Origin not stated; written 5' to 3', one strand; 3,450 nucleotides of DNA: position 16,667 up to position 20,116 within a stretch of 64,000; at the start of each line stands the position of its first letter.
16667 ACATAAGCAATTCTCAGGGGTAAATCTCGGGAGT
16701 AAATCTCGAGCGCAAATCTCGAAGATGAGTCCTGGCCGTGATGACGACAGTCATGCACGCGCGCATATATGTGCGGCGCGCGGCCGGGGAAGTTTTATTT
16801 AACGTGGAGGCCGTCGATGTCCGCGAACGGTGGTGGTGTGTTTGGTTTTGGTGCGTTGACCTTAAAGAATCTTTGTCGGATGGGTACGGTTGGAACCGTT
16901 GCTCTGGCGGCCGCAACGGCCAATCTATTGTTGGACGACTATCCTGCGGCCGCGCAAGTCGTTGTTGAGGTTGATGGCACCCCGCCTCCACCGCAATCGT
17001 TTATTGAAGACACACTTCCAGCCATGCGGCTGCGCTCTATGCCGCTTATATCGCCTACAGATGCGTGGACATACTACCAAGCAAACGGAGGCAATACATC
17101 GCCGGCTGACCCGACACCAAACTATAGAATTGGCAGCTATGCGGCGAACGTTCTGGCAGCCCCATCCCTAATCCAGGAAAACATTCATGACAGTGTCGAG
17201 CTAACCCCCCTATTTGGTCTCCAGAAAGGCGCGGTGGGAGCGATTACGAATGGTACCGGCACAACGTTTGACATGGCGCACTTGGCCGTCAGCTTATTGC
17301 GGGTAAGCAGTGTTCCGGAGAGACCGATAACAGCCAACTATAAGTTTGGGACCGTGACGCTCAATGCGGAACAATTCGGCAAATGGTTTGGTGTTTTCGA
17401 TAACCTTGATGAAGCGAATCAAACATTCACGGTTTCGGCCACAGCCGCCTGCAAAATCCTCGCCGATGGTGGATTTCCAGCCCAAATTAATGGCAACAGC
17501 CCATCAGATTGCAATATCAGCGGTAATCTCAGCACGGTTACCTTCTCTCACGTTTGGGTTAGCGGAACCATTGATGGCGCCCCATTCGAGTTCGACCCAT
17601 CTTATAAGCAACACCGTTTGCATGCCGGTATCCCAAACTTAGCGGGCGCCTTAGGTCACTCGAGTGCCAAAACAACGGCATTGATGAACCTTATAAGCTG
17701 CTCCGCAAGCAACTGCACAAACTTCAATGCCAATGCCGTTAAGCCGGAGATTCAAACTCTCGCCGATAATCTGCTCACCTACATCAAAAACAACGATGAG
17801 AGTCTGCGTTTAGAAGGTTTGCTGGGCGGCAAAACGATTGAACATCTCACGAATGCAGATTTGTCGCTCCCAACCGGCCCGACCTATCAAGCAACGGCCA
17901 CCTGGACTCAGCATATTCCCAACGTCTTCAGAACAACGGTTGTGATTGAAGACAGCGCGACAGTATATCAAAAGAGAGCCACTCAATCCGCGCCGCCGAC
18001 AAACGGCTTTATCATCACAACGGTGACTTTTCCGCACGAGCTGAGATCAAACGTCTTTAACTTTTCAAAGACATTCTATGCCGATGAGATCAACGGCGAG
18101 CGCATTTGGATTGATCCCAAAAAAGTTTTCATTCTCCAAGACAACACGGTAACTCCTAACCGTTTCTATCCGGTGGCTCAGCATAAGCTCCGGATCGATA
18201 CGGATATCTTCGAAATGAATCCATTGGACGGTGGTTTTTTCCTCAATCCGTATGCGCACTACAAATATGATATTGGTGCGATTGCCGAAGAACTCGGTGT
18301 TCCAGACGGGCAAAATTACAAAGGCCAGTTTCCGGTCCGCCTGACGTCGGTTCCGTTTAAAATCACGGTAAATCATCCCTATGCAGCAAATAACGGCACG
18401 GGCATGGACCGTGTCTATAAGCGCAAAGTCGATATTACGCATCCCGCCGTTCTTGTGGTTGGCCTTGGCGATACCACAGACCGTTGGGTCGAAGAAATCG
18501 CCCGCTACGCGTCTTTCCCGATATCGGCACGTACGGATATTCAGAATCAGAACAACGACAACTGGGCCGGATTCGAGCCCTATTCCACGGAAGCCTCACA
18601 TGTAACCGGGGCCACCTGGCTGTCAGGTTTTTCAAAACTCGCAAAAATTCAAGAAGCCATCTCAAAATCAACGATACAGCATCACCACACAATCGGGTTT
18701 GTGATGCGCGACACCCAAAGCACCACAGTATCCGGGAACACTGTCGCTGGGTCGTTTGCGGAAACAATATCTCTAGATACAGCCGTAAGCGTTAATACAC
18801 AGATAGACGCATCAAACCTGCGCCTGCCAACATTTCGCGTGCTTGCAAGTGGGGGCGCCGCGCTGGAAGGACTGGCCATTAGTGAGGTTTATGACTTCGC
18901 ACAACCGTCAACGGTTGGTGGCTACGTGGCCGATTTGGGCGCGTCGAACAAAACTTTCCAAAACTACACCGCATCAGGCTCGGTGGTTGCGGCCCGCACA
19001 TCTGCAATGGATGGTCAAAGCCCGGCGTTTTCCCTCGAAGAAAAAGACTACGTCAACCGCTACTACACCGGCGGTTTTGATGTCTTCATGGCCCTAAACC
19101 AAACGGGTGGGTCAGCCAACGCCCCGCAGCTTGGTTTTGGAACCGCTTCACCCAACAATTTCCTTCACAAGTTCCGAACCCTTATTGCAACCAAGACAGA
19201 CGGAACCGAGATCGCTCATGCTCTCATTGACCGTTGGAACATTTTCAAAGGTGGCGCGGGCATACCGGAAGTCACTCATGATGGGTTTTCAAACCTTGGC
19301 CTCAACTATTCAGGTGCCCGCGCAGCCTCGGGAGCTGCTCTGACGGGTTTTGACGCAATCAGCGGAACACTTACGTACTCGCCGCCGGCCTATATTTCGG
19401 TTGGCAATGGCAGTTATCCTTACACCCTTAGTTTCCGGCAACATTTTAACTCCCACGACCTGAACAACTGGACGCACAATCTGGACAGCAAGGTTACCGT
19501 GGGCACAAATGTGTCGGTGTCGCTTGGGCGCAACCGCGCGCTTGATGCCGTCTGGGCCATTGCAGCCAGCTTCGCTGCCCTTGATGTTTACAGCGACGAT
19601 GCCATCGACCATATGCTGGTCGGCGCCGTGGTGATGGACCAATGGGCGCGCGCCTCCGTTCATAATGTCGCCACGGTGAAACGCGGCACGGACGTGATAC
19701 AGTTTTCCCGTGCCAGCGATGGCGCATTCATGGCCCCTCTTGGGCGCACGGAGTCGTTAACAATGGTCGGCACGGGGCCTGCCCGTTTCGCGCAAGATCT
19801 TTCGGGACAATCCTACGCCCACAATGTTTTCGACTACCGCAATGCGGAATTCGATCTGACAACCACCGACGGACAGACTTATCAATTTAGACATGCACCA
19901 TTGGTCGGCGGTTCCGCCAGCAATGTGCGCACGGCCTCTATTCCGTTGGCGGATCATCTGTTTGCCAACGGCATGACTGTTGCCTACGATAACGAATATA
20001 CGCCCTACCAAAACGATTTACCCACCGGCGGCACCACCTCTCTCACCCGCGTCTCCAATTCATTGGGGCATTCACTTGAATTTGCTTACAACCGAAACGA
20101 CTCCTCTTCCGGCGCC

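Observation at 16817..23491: Rhs toxin with a ~1000-aa N-terminal region of unknown type and no T6SS delivery markers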

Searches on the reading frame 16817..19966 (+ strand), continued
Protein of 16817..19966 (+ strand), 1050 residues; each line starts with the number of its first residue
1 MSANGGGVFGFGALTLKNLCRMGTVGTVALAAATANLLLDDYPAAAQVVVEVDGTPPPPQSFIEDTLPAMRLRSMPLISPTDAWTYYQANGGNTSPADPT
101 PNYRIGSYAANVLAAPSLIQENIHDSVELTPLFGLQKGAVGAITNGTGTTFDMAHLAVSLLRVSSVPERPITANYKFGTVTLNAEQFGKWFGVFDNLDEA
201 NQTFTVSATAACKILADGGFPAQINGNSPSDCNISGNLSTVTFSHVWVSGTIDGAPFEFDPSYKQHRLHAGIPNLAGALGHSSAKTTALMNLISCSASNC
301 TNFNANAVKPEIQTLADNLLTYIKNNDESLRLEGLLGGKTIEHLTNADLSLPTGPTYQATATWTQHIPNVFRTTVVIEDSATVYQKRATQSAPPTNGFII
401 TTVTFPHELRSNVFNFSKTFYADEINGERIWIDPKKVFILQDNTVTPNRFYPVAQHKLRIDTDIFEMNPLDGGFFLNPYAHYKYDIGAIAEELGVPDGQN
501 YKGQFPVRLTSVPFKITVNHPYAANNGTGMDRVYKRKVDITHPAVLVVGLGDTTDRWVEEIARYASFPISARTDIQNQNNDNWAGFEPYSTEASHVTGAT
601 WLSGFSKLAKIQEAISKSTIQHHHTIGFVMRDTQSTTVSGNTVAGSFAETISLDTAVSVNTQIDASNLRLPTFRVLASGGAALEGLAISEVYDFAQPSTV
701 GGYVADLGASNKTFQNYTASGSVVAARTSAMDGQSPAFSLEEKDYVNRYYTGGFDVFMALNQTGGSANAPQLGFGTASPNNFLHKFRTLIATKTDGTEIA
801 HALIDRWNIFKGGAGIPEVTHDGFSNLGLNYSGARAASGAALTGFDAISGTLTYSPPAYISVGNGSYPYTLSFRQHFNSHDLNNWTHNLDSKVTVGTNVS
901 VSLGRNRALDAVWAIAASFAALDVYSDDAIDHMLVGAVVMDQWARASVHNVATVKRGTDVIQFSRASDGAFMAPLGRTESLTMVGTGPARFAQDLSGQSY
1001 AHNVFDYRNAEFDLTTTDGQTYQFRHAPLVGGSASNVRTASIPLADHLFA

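Call 95: search_protein_families(library=pfam, alignment_id=A1, max_evalue=0.01)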
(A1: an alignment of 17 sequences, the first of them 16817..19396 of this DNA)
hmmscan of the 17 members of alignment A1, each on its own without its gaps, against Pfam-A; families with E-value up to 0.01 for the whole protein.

A. member 1, window:16817-19396:+ (860 aa): 0 families

B. families by the number of members that match (of 17 scanned): 1 family
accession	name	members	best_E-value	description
PF01841.26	Transglut_core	12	1.9e-09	Transglutaminase-like superfamily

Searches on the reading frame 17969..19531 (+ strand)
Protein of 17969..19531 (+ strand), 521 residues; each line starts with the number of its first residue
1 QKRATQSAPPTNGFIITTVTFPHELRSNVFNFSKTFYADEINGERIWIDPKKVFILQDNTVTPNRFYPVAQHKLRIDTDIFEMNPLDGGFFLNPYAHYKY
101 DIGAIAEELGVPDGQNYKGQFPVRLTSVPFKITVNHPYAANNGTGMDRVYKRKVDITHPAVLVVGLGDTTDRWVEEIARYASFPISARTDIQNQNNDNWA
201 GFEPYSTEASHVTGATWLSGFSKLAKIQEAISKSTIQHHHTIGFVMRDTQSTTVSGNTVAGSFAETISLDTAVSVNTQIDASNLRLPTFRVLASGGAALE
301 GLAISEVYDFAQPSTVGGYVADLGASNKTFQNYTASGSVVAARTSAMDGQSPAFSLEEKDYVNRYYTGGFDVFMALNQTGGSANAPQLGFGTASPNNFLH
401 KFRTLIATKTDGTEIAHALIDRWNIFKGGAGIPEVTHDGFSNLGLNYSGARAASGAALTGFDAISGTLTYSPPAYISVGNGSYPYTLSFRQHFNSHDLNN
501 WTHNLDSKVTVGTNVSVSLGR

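Call 85: predict_structure(alignment_id=A3)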
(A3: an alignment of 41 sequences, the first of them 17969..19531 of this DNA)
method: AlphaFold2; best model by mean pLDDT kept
length: 521 residues; sequences in the alignment: 41
mean_pLDDT: 68.7   pTM: 0.72
mean pLDDT of the five models: 68.7, 67.7, 67.7, 65.3, 63.7
residues with pLDDT >= 90: 66; 70-90: 206; 50-70: 131; < 50: 118
segments of 3 or more residues with pLDDT < 50: 1-31, 88-102, 112-125, 186-201, 381-390, 435-459
pLDDT, mean of each block of 10 residues (from residue 1): 33 38 31 75 88 64 61 86 60 43 51 45 61 79 75 85 92 83 51 45 68 93 94 92 87 68 82 87 86 89 82 73 66 81 63 65 85 73 46 55 83 84 69 48 40 40 61 86 82 70 63 69 57
secondary structure, 60 per line:
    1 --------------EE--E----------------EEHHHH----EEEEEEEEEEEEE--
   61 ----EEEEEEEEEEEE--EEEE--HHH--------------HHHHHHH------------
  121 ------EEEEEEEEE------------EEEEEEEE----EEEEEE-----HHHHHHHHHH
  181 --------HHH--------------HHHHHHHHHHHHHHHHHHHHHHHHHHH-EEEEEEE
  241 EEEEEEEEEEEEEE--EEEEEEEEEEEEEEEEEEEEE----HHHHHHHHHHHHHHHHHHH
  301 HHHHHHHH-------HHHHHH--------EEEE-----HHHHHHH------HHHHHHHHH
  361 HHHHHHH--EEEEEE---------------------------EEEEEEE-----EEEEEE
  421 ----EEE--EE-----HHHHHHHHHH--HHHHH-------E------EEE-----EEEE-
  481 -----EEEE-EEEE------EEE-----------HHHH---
elements in order: H38-41 E46-58 E65-76 E79-82 H102-108 E127-135 E148-155 E160-165 H171-180 H206-232 E234-254 E257-277 H282-308 H316-321 E330-333 H339-345 H352-367 E370-375 E403-409 E415-420 E425-427 H437-446 H449-453 E468-470 E476-479 E486-489 E491-494 E501-503 H515-518
